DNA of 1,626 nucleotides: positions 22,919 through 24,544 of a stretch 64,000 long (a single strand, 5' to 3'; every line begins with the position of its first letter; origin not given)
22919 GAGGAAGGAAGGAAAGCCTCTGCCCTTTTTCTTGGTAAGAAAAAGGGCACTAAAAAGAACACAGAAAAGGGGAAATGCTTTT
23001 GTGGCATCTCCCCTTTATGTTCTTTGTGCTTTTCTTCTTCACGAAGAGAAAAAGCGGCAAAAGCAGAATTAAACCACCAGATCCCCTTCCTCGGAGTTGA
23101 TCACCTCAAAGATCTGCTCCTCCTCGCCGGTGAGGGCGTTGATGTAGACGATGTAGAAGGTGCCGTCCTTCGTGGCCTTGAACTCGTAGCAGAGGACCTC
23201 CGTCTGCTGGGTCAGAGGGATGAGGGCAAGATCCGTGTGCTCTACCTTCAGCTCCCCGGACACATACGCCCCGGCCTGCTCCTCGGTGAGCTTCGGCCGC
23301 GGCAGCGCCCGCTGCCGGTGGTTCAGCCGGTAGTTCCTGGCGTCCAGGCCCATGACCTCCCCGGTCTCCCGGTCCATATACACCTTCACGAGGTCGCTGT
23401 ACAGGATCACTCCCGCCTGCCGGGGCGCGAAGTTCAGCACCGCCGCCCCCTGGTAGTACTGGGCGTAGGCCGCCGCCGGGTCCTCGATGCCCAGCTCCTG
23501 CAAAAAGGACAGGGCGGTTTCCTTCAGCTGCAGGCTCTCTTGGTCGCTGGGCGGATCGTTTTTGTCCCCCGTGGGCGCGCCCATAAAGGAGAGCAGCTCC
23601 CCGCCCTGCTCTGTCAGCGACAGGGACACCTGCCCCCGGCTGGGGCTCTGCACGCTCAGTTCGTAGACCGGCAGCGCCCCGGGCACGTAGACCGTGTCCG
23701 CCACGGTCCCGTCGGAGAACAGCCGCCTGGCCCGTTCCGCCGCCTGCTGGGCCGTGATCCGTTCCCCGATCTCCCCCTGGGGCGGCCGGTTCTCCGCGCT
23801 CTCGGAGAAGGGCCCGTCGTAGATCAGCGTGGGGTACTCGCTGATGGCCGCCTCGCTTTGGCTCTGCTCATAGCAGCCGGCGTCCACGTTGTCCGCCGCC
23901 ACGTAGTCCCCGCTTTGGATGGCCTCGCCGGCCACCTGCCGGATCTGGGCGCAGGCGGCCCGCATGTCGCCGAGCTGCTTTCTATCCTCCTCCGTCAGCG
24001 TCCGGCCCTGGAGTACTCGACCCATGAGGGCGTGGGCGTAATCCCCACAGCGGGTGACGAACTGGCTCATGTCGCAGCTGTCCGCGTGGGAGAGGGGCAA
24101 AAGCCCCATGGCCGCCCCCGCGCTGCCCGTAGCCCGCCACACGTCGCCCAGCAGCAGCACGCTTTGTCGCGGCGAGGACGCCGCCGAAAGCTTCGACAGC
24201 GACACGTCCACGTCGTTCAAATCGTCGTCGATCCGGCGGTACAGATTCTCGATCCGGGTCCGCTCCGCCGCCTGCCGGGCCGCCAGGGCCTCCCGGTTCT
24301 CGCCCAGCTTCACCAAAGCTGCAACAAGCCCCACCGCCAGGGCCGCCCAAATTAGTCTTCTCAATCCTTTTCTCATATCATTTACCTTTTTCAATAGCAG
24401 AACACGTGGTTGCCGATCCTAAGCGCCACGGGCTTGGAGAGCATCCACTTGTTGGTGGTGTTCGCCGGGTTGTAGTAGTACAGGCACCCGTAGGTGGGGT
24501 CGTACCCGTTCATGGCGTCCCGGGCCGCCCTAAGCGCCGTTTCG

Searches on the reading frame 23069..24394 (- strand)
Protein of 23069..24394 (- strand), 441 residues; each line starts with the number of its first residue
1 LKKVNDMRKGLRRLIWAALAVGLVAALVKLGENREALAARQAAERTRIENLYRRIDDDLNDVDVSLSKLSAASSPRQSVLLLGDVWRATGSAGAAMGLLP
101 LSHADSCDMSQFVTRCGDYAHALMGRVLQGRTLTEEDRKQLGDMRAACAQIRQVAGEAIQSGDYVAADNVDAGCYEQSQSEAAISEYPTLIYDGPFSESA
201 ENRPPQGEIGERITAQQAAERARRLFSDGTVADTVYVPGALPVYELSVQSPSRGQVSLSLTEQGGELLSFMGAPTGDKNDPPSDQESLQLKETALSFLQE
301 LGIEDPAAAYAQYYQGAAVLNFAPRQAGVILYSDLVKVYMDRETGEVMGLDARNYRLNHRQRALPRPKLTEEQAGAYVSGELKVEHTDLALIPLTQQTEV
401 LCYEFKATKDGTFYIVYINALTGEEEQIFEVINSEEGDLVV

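Call 9: search_protein_families(library=pfam, proteins=[window:23069-24394:-])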
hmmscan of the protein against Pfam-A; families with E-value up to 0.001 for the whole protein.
window:23069-24394:- (441 aa): 3 families
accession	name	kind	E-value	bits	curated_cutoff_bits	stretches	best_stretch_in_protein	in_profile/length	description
PF14620.12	YPEB_PepSY1-2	-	1.6e-32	113.6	31.7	1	181-365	9-195/195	YpeB sporulation, PepSY1 and PepSY2 domains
PF20769.2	YPEB_N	-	3.6e-18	66.2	27.3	1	57-153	22-118/136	YpeB N-terminal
PF03413.25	PepSY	-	1.5e-10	41.6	24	1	368-424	1-55/60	Peptidase propeptide and YPEB domain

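Call 17: find_encoding_contigs(protein=window:23069-24376:-, flank=10000, max_places=10)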
Protein window:23069-24376:- (435 aa): 9 contigs read that carry it; 6 places shown.
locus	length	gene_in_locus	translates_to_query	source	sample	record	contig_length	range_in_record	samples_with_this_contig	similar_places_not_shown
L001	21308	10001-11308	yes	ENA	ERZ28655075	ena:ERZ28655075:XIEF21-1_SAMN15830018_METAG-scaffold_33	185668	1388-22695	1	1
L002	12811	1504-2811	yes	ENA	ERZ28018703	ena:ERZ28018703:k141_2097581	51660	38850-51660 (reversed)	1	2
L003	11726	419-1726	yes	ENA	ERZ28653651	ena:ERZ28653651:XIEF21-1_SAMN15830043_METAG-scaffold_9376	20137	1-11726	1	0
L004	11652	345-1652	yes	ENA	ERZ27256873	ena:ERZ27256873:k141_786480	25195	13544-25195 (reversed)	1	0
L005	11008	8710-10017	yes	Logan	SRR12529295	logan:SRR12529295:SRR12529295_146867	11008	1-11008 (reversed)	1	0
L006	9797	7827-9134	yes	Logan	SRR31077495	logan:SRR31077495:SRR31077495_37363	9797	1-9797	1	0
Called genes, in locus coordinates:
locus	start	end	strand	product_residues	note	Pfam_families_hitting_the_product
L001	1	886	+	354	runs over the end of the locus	PF01380:SIS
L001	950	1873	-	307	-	PF00005:ABC_tran, PF08352:oligo_HPY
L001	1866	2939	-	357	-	PF00005:ABC_tran, PF02463:SMC_N (faint), PF13304:AAA_21, PF08352:oligo_HPY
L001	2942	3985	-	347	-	PF12911:OppC_N, PF00528:BPD_transp_1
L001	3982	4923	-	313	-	PF19300:BPD_transp_1_N, PF00528:BPD_transp_1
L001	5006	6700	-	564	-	PF00496:SBP_bac_5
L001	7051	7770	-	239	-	PF00392:GntR, PF07702:UTRA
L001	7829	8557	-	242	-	PF00392:GntR, PF07702:UTRA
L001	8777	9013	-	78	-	-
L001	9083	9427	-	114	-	-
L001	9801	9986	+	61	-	PF07486:Hydrolase_2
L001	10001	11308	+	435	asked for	PF20769:YPEB_N, PF14620:YPEB_PepSY1-2, PF03413:PepSY (faint)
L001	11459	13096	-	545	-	PF01019:G_glu_transpept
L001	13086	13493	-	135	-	PF09719:C_GCAxxG_C_C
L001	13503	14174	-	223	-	PF04140:ICMT, PF04191:PEMT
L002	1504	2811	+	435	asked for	PF20769:YPEB_N, PF14620:YPEB_PepSY1-2, PF03413:PepSY (faint)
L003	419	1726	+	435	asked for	PF20769:YPEB_N, PF14620:YPEB_PepSY1-2, PF03413:PepSY (faint)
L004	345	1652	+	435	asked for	PF20769:YPEB_N, PF14620:YPEB_PepSY1-2, PF03413:PepSY (faint)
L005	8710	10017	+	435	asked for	PF20769:YPEB_N, PF14620:YPEB_PepSY1-2, PF03413:PepSY (faint)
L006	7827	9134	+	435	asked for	PF20769:YPEB_N, PF14620:YPEB_PepSY1-2, PF03413:PepSY (faint)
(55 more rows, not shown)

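Call 57: find_homologous_proteins(query=window:23069-24376:-, max_evalue=1e-30)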
Query window:23069-24376:- (435 aa): 758 proteins with E <= 1e-30 among 8000 candidates; the best 120 are listed.
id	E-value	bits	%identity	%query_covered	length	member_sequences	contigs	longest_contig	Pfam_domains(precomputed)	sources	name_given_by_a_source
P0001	7.6e-282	952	100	100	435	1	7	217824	PF20769.3,PF03413.26,PF14620.13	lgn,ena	-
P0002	8.7e-279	942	100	99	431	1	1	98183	PF20769.3,PF03413.26,PF14620.13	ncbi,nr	ncbi:MAG: germination protein YpeB [Clostridia bacterium]|nr:germination protein YpeB [Clostridia ba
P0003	1.5e-273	925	97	100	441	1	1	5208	PF20769.3,PF03413.26,PF14620.13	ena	-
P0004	4.1e-273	923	97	100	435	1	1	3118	PF20769.3,PF03413.26,PF14620.13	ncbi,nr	ncbi:MAG: germination protein YpeB [Clostridia bacterium]|nr:germination protein YpeB [Clostridia ba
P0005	5.0e-273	923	97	100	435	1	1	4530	PF20769.3,PF03413.26,PF14620.13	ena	-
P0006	5.4e-273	923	97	100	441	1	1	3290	PF20769.3,PF03413.26,PF14620.13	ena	-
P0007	1.0e-272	922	97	100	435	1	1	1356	PF20769.3,PF03413.26,PF14620.13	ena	-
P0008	1.1e-272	922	97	100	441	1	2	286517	PF20769.3,PF03413.26,PF14620.13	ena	-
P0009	1.3e-272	922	97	100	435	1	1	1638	PF20769.3,PF03413.26,PF14620.13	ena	-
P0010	2.5e-272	921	96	100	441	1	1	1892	PF20769.3,PF03413.26,PF14620.13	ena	-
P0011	2.9e-272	920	96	100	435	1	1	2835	PF20769.3,PF03413.26,PF14620.13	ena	-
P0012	3.1e-272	920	96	100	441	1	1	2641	PF20769.3,PF03413.26,PF14620.13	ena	-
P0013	6.5e-272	919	96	100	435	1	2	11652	PF20769.3,PF03413.26,PF14620.13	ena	-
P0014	8.1e-272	919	96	100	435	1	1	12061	PF20769.3,PF03413.26,PF14620.13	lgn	-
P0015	8.9e-272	919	96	100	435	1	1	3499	PF20769.3,PF03413.26,PF14620.13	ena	-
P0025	6.9e-271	916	96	100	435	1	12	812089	PF20769.3,PF03413.26,PF14620.13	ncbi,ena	-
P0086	6.7e-233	791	83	100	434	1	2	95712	PF20769.3,PF03413.26,PF14620.13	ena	-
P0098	3.3e-229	779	81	100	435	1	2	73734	PF20769.3,PF03413.26,PF14620.13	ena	-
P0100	5.1e-229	778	82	100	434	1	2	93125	PF20769.3,PF03413.26,PF14620.13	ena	-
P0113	1.7e-223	760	82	97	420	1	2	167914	PF20769.3,PF03413.26,PF14620.13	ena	-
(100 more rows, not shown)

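Call 58: find_encoding_contigs(protein=P0025, flank=10000, max_places=10)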
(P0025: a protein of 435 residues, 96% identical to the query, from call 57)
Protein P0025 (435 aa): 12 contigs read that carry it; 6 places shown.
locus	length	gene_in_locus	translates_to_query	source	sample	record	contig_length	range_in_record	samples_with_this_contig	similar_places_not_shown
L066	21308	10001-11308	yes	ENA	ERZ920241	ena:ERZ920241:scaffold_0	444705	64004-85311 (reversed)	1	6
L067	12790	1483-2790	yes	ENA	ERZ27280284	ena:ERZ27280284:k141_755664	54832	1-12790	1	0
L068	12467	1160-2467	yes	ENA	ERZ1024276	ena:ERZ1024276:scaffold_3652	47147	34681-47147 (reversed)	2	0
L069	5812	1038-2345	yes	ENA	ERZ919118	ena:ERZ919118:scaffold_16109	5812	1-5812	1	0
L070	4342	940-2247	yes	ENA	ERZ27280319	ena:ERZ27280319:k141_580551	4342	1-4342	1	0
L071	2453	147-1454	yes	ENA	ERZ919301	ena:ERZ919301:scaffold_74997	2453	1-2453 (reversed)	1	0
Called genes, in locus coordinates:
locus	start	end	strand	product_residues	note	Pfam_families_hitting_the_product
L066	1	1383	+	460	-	PF03432:Relaxase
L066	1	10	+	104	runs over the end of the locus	PF21983:NikA-like, PF05713:MobC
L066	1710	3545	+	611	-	PF00239:Resolvase, PF07508:Recombinase, PF13408:Zn_ribbon_recom, PF14287:DUF4368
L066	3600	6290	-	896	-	PF03235:GmrSD_N, PF07510:GmrSD_C, PF14088:DUF4268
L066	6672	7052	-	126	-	PF02661:Fic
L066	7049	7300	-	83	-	PF02604:PhdYeFM_antitox (weak)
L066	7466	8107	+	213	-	PF16475:DUF5052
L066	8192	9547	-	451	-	PF01554:MatE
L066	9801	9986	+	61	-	PF07486:Hydrolase_2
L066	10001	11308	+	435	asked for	PF20769:YPEB_N, PF14620:YPEB_PepSY1-2, PF03413:PepSY (faint)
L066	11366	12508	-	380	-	PF03308:MeaB, PF01656:CbiA (faint), PF02492:cobW (weak)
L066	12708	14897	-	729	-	PF01642:MM_CoA_mutase, PF02310:B12-binding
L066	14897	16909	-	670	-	PF01642:MM_CoA_mutase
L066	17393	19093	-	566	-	PF02878:PGM_PMM_I, PF02879:PGM_PMM_II, PF02880:PGM_PMM_III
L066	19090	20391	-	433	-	PF00849:PseudoU_synth_2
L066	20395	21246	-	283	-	PF10672:Methyltrans_SAM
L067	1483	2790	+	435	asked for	PF20769:YPEB_N, PF14620:YPEB_PepSY1-2, PF03413:PepSY (faint)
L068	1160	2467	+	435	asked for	PF20769:YPEB_N, PF14620:YPEB_PepSY1-2, PF03413:PepSY (faint)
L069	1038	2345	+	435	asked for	PF20769:YPEB_N, PF14620:YPEB_PepSY1-2, PF03413:PepSY (faint)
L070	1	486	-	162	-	?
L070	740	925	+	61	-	PF07486:Hydrolase_2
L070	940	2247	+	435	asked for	PF20769:YPEB_N, PF14620:YPEB_PepSY1-2, PF03413:PepSY (faint)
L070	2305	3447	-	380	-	PF03308:MeaB, PF01656:CbiA (faint), PF02492:cobW (weak)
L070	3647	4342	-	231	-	?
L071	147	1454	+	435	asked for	PF20769:YPEB_N, PF14620:YPEB_PepSY1-2, PF03413:PepSY (faint)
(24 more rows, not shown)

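Call 59: find_encoding_contigs(protein=P0113, flank=10000, max_places=4)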
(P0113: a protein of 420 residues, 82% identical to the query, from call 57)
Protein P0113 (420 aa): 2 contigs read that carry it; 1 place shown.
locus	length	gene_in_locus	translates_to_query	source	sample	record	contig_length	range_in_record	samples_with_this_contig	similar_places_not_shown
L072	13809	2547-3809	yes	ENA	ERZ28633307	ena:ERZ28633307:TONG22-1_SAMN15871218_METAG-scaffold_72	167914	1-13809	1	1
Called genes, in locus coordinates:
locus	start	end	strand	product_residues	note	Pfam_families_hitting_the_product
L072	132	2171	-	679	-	PF14947:HTH_45 (faint), PF09254:FokI_cleav_dom (weak)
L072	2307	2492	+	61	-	PF07486:Hydrolase_2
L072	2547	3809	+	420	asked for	PF20769:YPEB_N, PF14620:YPEB_PepSY1-2, PF03413:PepSY (faint)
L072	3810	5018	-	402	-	PF00465:Fe-ADH, PF13685:Fe-ADH_2, PF25137:ADH_Fe_C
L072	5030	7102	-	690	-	PF00724:Oxidored_FMN, PF00890:FAD_binding_2 (faint), PF01134:GIDA (faint), PF07992:Pyr_redox_2 (weak), PF13450:NAD_binding_8 (weak), PF07992:Pyr_redox_2, PF13738:Pyr_redox_3, PF00070:Pyr_redox (weak), +2 more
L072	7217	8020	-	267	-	PF23441:SDR (weak), PF00106:adh_short, PF08659:KR, PF13561:adh_short_C2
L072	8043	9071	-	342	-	PF00294:PfkB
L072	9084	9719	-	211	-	PF01081:Aldolase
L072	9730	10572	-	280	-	PF04962:KduI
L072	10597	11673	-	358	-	PF00005:ABC_tran, PF17850:CysA_C_terminal (weak), PF17912:OB_MalK, PF08402:TOBE_2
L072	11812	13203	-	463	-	PF02056:Glyco_hydro_4, PF11975:Glyco_hydro_4C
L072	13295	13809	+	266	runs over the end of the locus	PF12833:HTH_18, PF00165:HTH_AraC (weak)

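Call 63: find_encoding_contigs(protein=P0086, flank=10000, max_places=4)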
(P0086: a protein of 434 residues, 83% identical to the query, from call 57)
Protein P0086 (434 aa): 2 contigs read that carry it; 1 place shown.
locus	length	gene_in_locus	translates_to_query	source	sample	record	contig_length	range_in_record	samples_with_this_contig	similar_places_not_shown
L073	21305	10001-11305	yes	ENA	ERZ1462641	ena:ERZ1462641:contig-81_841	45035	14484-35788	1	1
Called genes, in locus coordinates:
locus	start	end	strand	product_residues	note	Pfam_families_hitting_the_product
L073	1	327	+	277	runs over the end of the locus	PF02001:DUF134, PF02579:Nitro_FeMo-Co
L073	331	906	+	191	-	PF02417:Chromate_transp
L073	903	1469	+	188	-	PF02417:Chromate_transp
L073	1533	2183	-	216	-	PF02353:CMAS (weak), PF13489:Methyltransf_23, PF01209:Ubie_methyltran (weak), PF13847:Methyltransf_31, PF08241:Methyltransf_11, PF08242:Methyltransf_12, PF13649:Methyltransf_25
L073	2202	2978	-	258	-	PF00583:Acetyltransf_1 (weak)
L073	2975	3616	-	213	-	PF03575:Peptidase_S51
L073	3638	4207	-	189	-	-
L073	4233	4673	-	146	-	PF13302:Acetyltransf_3 (weak), PF13527:Acetyltransf_9 (weak), PF00583:Acetyltransf_1, PF13673:Acetyltransf_10, PF13508:Acetyltransf_7, PF14542:Acetyltransf_CG (weak), PF08445:FR47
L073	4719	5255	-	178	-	PF00583:Acetyltransf_1, PF13508:Acetyltransf_7, PF13673:Acetyltransf_10 (faint)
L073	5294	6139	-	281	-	PF00583:Acetyltransf_1, PF13673:Acetyltransf_10, PF13508:Acetyltransf_7, PF14542:Acetyltransf_CG (faint), PF08445:FR47 (faint), PF00583:Acetyltransf_1, PF13673:Acetyltransf_10 (weak), PF13508:Acetyltransf_7, +1 more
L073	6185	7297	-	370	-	PF01545:Cation_efflux, PF16916:ZT_dimer (faint)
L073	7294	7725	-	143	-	PF22381:Staph_reg_Sar_Rot, PF12802:MarR_2, PF13463:HTH_27, PF01047:MarR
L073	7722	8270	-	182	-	PF00255:GSHPx, PF00578:AhpC-TSA (weak)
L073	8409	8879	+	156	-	PF13302:Acetyltransf_3 (weak), PF00583:Acetyltransf_1, PF13673:Acetyltransf_10, PF13508:Acetyltransf_7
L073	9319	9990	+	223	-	PF08823:PG_binding_2 (faint), PF01471:PG_binding_1, PF09374:PG_binding_3 (faint), PF07486:Hydrolase_2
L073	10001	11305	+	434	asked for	PF20769:YPEB_N, PF14620:YPEB_PepSY1-2, PF03413:PepSY (faint)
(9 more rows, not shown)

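Call 64: find_encoding_contigs(protein=P0100, flank=10000, max_places=4)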
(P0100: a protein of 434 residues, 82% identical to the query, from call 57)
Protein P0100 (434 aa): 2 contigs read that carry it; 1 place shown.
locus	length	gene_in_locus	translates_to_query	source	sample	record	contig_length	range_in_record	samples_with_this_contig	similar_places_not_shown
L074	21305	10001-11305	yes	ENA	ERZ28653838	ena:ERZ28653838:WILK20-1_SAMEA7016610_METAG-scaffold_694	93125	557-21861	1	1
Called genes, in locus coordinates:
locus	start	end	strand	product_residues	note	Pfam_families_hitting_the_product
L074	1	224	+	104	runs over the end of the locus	PF21983:NikA-like, PF05713:MobC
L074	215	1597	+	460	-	PF03432:Relaxase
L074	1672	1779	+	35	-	-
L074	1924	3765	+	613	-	PF00239:Resolvase, PF07508:Recombinase, PF13408:Zn_ribbon_recom, PF14287:DUF4368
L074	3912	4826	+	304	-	PF01381:HTH_3, PF13443:HTH_26, PF13560:HTH_31 (faint), PF02661:Fic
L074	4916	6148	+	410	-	-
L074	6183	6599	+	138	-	-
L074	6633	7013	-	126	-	PF02661:Fic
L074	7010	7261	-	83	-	PF02604:PhdYeFM_antitox (weak)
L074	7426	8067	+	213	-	PF16475:DUF5052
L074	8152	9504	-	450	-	PF01554:MatE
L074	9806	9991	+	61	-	PF07486:Hydrolase_2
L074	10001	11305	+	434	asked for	PF20769:YPEB_N, PF14620:YPEB_PepSY1-2, PF03413:PepSY (faint)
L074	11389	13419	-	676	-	PF06808:DctM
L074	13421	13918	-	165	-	PF08905:DUF1850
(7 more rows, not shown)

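Call 65: find_encoding_contigs(protein=P0098, flank=10000, max_places=4)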
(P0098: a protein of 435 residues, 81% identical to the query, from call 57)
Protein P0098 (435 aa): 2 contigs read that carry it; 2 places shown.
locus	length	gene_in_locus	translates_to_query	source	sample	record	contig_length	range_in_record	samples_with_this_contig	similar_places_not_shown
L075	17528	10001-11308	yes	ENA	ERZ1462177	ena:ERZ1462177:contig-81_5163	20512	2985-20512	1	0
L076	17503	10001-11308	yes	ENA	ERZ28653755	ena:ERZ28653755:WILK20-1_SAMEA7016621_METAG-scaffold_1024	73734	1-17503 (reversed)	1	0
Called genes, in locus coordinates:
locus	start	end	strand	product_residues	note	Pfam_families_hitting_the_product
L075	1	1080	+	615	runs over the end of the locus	PF00239:Resolvase, PF07508:Recombinase, PF13408:Zn_ribbon_recom, PF14287:DUF4368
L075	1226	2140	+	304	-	PF01381:HTH_3 (weak), PF13443:HTH_26, PF02661:Fic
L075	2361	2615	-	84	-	PF02604:PhdYeFM_antitox (weak)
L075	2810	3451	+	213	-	PF16475:DUF5052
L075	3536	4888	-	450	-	PF01554:MatE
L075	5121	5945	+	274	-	PF12773:DZR, PF13240:Zn_Ribbon_1 (weak), PF07553:Lipoprotein_Ltp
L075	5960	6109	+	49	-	-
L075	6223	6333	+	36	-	-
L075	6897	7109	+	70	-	-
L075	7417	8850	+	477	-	PF02463:SMC_N (faint), PF13175:AAA_15 (faint), PF13476:AAA_23, PF13304:AAA_21 (weak)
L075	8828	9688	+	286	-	-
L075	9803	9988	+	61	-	PF07486:Hydrolase_2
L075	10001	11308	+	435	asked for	PF20769:YPEB_N, PF14620:YPEB_PepSY1-2, PF03413:PepSY (faint)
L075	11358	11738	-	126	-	PF02661:Fic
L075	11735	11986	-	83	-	PF02604:PhdYeFM_antitox (weak)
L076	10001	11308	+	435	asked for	PF20769:YPEB_N, PF14620:YPEB_PepSY1-2, PF03413:PepSY (faint)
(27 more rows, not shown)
